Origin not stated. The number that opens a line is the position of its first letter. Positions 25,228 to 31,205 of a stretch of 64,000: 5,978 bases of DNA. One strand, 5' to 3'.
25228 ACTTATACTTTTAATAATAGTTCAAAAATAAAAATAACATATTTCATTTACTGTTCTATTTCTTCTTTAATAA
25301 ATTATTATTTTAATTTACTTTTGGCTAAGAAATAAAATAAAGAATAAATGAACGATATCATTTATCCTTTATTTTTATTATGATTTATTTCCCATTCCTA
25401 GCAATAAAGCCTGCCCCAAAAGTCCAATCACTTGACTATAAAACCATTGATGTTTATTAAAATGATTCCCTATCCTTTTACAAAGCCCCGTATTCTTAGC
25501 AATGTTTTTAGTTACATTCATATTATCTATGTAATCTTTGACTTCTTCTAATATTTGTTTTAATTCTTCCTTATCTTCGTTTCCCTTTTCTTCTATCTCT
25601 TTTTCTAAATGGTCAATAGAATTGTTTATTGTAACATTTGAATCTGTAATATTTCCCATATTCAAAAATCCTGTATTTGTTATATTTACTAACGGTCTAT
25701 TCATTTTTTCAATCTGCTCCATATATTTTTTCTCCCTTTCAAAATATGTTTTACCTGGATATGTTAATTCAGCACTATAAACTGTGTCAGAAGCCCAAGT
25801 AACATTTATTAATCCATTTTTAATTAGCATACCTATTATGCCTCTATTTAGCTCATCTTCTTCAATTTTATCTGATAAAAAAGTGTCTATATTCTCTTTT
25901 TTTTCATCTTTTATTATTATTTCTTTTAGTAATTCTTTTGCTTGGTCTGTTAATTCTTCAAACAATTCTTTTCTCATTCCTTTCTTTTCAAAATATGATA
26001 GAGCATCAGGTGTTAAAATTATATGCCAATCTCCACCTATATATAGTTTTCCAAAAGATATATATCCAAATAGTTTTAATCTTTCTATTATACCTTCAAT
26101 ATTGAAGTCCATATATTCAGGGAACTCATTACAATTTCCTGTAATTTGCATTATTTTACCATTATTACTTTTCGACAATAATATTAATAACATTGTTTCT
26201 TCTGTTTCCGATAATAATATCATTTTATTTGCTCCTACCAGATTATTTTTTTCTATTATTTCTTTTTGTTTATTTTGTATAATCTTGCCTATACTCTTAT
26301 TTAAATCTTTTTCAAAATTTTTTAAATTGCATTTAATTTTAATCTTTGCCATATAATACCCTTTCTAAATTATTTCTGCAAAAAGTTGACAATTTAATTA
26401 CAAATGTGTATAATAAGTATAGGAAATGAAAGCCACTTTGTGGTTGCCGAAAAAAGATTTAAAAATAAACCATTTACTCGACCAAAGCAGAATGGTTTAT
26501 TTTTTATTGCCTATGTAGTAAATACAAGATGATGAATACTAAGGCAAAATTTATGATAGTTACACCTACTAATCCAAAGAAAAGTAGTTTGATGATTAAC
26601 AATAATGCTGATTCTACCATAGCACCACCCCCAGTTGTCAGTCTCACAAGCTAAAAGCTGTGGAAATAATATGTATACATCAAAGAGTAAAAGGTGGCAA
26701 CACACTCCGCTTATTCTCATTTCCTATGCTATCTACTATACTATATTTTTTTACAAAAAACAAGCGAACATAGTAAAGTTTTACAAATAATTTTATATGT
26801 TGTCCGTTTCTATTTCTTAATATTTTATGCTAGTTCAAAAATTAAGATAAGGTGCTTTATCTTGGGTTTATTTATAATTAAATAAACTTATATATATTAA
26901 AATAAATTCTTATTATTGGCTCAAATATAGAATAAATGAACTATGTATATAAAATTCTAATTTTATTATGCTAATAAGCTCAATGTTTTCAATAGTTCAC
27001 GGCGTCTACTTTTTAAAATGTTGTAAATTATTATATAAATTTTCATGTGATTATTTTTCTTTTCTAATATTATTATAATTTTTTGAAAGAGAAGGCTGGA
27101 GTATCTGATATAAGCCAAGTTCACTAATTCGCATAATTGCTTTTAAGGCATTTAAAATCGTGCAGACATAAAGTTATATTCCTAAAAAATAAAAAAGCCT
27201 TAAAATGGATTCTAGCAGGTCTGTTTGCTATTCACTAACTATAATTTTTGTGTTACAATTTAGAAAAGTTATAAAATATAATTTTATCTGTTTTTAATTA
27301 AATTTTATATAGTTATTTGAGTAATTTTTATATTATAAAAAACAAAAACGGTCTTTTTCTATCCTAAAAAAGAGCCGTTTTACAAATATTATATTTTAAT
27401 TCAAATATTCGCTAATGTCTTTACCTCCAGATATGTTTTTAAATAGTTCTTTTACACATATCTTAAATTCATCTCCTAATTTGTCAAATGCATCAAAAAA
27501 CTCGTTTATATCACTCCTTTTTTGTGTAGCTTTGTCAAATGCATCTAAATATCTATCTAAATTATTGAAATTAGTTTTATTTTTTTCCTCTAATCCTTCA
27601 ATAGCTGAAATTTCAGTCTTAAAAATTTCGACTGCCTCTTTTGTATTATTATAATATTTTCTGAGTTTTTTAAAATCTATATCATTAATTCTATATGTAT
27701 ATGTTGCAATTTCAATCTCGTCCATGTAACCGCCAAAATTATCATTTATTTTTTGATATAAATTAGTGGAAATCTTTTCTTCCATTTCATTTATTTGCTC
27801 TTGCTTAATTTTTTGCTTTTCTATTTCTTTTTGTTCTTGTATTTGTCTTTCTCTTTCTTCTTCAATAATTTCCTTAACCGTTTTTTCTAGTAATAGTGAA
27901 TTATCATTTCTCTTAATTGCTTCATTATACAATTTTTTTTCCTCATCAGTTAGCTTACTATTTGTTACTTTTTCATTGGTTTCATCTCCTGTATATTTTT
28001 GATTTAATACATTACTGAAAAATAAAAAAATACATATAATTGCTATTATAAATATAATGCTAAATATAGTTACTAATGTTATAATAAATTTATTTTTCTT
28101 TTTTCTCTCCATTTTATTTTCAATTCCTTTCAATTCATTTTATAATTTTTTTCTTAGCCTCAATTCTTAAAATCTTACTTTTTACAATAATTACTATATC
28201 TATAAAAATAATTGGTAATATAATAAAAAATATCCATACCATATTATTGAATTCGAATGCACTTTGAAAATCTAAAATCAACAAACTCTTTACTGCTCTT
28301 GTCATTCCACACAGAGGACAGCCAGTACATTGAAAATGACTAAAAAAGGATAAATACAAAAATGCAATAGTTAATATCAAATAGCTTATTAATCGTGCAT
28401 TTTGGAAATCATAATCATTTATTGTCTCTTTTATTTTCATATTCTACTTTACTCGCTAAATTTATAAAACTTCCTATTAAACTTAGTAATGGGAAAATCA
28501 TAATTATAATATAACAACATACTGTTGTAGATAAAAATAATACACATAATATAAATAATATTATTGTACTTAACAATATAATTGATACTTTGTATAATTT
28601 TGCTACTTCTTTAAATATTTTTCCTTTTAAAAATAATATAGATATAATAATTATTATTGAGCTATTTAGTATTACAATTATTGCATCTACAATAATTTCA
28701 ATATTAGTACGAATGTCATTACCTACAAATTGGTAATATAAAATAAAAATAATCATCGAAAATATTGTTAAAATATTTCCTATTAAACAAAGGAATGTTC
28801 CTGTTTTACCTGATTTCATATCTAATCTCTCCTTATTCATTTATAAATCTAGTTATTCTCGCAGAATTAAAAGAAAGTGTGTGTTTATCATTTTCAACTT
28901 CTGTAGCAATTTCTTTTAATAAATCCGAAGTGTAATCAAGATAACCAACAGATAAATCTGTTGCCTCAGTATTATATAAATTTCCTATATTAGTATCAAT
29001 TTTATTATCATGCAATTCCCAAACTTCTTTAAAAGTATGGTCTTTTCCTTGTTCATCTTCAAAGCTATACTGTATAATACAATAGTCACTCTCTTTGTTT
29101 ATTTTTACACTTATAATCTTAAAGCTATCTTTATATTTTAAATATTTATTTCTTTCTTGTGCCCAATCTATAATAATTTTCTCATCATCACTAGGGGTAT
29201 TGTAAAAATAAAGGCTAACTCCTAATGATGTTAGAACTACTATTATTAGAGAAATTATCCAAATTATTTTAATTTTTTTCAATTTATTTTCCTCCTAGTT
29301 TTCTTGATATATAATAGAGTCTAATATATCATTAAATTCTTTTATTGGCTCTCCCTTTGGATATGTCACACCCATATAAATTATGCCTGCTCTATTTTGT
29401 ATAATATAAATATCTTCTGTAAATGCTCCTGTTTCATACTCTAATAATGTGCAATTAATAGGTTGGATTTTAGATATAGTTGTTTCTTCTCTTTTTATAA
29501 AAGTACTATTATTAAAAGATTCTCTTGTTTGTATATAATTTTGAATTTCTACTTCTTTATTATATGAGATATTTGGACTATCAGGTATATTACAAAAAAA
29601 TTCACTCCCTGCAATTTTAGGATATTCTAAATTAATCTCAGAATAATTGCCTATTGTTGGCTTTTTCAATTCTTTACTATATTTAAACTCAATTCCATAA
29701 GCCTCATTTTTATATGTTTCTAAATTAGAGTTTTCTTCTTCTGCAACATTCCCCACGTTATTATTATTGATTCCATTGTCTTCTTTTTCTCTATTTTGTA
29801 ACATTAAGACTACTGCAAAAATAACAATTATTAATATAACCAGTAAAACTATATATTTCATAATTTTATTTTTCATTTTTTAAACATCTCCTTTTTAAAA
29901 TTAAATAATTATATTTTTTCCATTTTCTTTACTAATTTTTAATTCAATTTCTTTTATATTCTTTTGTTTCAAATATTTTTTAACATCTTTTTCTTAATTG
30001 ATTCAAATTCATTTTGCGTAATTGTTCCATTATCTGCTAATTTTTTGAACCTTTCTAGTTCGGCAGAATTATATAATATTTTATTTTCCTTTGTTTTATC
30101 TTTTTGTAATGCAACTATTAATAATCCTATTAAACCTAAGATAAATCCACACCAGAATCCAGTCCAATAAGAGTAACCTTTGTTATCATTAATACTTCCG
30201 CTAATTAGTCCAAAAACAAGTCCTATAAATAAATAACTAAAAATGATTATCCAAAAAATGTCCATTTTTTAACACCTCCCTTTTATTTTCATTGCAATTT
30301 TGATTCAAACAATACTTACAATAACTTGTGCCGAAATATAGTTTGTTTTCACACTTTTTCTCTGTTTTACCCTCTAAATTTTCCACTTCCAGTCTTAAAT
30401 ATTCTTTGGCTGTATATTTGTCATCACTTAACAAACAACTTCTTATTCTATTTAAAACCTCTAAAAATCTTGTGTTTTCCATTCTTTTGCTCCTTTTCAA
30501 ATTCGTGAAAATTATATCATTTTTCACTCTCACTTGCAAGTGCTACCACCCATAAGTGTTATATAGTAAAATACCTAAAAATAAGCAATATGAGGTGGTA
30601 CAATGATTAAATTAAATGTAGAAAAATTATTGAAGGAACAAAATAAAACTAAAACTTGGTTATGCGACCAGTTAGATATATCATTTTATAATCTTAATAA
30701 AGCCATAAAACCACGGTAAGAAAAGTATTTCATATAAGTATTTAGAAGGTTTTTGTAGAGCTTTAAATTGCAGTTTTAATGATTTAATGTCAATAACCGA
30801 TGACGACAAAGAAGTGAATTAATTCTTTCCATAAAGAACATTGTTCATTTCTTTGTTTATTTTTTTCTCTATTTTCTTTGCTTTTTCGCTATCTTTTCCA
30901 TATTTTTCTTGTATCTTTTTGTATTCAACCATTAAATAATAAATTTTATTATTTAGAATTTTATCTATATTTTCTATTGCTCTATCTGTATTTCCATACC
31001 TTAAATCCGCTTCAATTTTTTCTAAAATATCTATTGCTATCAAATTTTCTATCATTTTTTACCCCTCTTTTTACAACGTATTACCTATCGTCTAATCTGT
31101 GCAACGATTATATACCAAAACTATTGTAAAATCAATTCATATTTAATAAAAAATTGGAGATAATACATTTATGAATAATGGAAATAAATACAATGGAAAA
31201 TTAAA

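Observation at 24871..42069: ~17-kb integrase-bearing element inserted in the 3' end of spo0A, carrying its own replacement Spo0A C-terminus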

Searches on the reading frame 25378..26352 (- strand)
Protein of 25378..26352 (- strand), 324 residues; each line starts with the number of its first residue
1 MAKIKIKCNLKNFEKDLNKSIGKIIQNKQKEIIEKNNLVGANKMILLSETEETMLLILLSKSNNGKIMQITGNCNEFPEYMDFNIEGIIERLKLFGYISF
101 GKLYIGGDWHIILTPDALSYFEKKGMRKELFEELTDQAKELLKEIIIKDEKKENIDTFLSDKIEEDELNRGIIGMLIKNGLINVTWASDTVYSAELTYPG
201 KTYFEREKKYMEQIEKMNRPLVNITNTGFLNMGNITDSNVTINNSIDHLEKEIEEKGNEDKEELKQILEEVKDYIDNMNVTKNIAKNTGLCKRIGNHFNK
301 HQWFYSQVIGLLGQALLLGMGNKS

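Call 11: search_protein_families(library=pfam, proteins=[window:25378-26352:-], max_evalue=0.01)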
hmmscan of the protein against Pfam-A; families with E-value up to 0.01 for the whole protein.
window:25378-26352:- (324 aa): 0 families

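Call 25: search_protein_families(library=phrogs, proteins=[window:25378-26352:-], max_evalue=0.01)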
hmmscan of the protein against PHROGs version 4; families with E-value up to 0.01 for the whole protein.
window:25378-26352:- (324 aa): 0 families

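Call 61: search_protein_families(library=padloc, proteins=[window:25378-26352:-], max_evalue=0.01)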
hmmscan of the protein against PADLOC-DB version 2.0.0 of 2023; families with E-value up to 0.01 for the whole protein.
window:25378-26352:- (324 aa): 1 family
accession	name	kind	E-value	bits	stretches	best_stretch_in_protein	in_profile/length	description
PDLC00422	ThsB1|ThsB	-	0.0029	15.1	1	130-190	16-77/194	TIR-like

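Call 62: search_protein_families(library=ncbifam, proteins=[window:25378-26352:-], max_evalue=0.01)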
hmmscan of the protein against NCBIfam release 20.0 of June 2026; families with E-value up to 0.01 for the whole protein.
window:25378-26352:- (324 aa): 0 families

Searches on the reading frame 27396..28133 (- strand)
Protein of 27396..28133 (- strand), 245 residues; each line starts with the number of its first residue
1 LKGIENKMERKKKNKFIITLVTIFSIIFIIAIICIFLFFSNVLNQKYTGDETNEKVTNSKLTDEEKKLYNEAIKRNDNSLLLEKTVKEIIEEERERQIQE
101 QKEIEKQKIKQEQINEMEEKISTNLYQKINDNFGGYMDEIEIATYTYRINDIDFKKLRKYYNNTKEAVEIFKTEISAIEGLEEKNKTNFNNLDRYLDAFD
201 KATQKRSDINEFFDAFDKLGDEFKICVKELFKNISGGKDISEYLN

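Call 11: search_protein_families(library=pfam, proteins=[window:27396-28133:-], max_evalue=0.01)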
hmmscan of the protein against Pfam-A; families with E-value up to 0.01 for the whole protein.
window:27396-28133:- (245 aa): 1 family
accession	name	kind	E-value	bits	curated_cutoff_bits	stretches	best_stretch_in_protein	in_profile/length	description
PF14163.11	SieB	-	0.00019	21.5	26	1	12-130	29-144/147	Super-infection exclusion protein B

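Call 25: search_protein_families(library=phrogs, proteins=[window:27396-28133:-], max_evalue=0.01)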
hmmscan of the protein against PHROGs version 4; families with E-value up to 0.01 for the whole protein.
window:27396-28133:- (245 aa): 0 families

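Call 61: search_protein_families(library=padloc, proteins=[window:27396-28133:-], max_evalue=0.01)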
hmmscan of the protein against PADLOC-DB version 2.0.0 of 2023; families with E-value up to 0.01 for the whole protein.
window:27396-28133:- (245 aa): 0 families

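Call 62: search_protein_families(library=ncbifam, proteins=[window:27396-28133:-], max_evalue=0.01)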
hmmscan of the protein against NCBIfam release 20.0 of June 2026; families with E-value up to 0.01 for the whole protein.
window:27396-28133:- (245 aa): 4 families
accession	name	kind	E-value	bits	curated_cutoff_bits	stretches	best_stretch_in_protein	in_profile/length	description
NF033598.2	elast_bind_EbpS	equivalog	0.001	18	300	1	6-122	294-408/498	elastin-binding protein EbpS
NF042931.1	SAG1386_EF1546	equivalog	0.0012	18.9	80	1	9-106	22-97/158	SAG1386/EF1546 family surface-associated protein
TIGR03747.1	conj_TIGR03747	hypoth_equivalog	0.0035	17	138.5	1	17-126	16-131/233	TIGR03747 family integrating conjugative element membrane protein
TIGR03752.1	conj_TIGR03752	hypoth_equivalog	0.0073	15.6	241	1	24-191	6-169/471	TIGR03752 family integrating conjugative element protein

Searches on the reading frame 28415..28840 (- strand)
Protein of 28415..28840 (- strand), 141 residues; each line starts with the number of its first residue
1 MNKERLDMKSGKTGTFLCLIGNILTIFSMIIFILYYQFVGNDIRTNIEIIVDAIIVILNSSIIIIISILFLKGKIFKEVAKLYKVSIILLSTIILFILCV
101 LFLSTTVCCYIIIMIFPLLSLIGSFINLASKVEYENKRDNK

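Call 11: search_protein_families(library=pfam, proteins=[window:28415-28840:-], max_evalue=0.01)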
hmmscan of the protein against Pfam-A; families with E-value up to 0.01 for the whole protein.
window:28415-28840:- (141 aa): 1 family
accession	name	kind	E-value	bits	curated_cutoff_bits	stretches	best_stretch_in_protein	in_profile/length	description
PF06157.16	DUF973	-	7.1e-05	22.5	26.4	1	3-123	89-192/309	Protein of unknown function (DUF973)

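Call 25: search_protein_families(library=phrogs, proteins=[window:28415-28840:-], max_evalue=0.01)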
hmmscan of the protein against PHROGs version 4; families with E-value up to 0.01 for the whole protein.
window:28415-28840:- (141 aa): 0 families

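Call 61: search_protein_families(library=padloc, proteins=[window:28415-28840:-], max_evalue=0.01)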
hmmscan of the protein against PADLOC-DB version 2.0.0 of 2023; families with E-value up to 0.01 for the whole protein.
window:28415-28840:- (141 aa): 0 families

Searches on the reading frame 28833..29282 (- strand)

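Call 11: search_protein_families(library=pfam, proteins=[window:28833-29282:-], max_evalue=0.01)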
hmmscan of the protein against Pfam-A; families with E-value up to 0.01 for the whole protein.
window:28833-29282:- (149 aa): 1 family
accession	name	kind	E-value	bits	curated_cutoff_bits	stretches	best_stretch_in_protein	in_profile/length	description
PF00509.23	Hemagglutinin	-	0.00042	19.3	31.8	1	54-132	143-219/550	Haemagglutinin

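Call 25: search_protein_families(library=phrogs, proteins=[window:28833-29282:-], max_evalue=0.01)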
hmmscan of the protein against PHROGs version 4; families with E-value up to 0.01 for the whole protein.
window:28833-29282:- (149 aa): 0 families

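Call 61: search_protein_families(library=padloc, proteins=[window:28833-29282:-], max_evalue=0.01)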
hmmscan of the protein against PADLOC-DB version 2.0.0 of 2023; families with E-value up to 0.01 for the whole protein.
window:28833-29282:- (149 aa): 0 families

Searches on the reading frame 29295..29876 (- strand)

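Call 11: search_protein_families(library=pfam, proteins=[window:29295-29876:-], max_evalue=0.01)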
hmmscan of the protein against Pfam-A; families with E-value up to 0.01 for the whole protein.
window:29295-29876:- (193 aa): 1 family
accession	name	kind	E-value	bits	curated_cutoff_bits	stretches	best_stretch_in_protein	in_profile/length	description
PF18933.6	PsbP_2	-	3.4e-11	43.9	27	1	10-189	2-179/184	PsbP-like protein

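Call 25: search_protein_families(library=phrogs, proteins=[window:29295-29876:-], max_evalue=0.01)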
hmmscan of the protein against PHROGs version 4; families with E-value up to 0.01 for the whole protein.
window:29295-29876:- (193 aa): 0 families

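Call 61: search_protein_families(library=padloc, proteins=[window:29295-29876:-], max_evalue=0.01)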
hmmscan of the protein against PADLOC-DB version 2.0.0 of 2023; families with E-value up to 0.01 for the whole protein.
window:29295-29876:- (193 aa): 0 families

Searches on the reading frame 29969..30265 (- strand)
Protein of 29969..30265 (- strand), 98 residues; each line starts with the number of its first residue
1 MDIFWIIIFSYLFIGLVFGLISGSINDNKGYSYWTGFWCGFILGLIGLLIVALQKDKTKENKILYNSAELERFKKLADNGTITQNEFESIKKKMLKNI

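Call 11: search_protein_families(library=pfam, proteins=[window:29969-30265:-], max_evalue=0.01)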
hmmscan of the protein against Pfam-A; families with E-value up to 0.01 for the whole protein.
window:29969-30265:- (98 aa): 6 families
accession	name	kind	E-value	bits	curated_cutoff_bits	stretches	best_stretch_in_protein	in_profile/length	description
PF09851.14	SHOCT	-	2.5e-05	24.3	27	1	68-95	1-28/28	Short C-terminal domain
PF04103.21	CD20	-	0.0012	19.3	27.9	1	16-60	14-58/156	CD20-like family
PF07155.17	ECF-ribofla_trS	-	0.0022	18.4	26.7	1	12-63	49-104/172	ECF-type riboflavin transporter, S component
PF13386.12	DsbD_2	-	0.0028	18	24.9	1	8-52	43-86/199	Cytochrome C biogenesis protein transmembrane region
PF18761.7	Heliorhodopsin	-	0.0034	17.2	26.7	1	6-54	122-170/242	Heliorhodopsin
PF20612.3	SHOCT_2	-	0.0035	17.9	24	1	70-96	16-42/53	SHOCT domain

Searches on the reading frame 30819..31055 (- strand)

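Call 11: search_protein_families(library=pfam, proteins=[window:30819-31055:-], max_evalue=0.01)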
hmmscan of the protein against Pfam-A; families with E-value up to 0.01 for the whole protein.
window:30819-31055:- (78 aa): 1 family
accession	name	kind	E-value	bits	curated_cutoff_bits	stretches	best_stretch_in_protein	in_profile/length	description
PF10498.14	IFT57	-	0.0039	16.6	40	1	11-70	245-302/360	Intra-flagellar transport protein 57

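Call 24: search_protein_families(library=phrogs, proteins=[window:30819-31055:-], max_evalue=0.01)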
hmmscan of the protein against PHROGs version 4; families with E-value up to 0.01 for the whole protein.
window:30819-31055:- (78 aa): 0 families
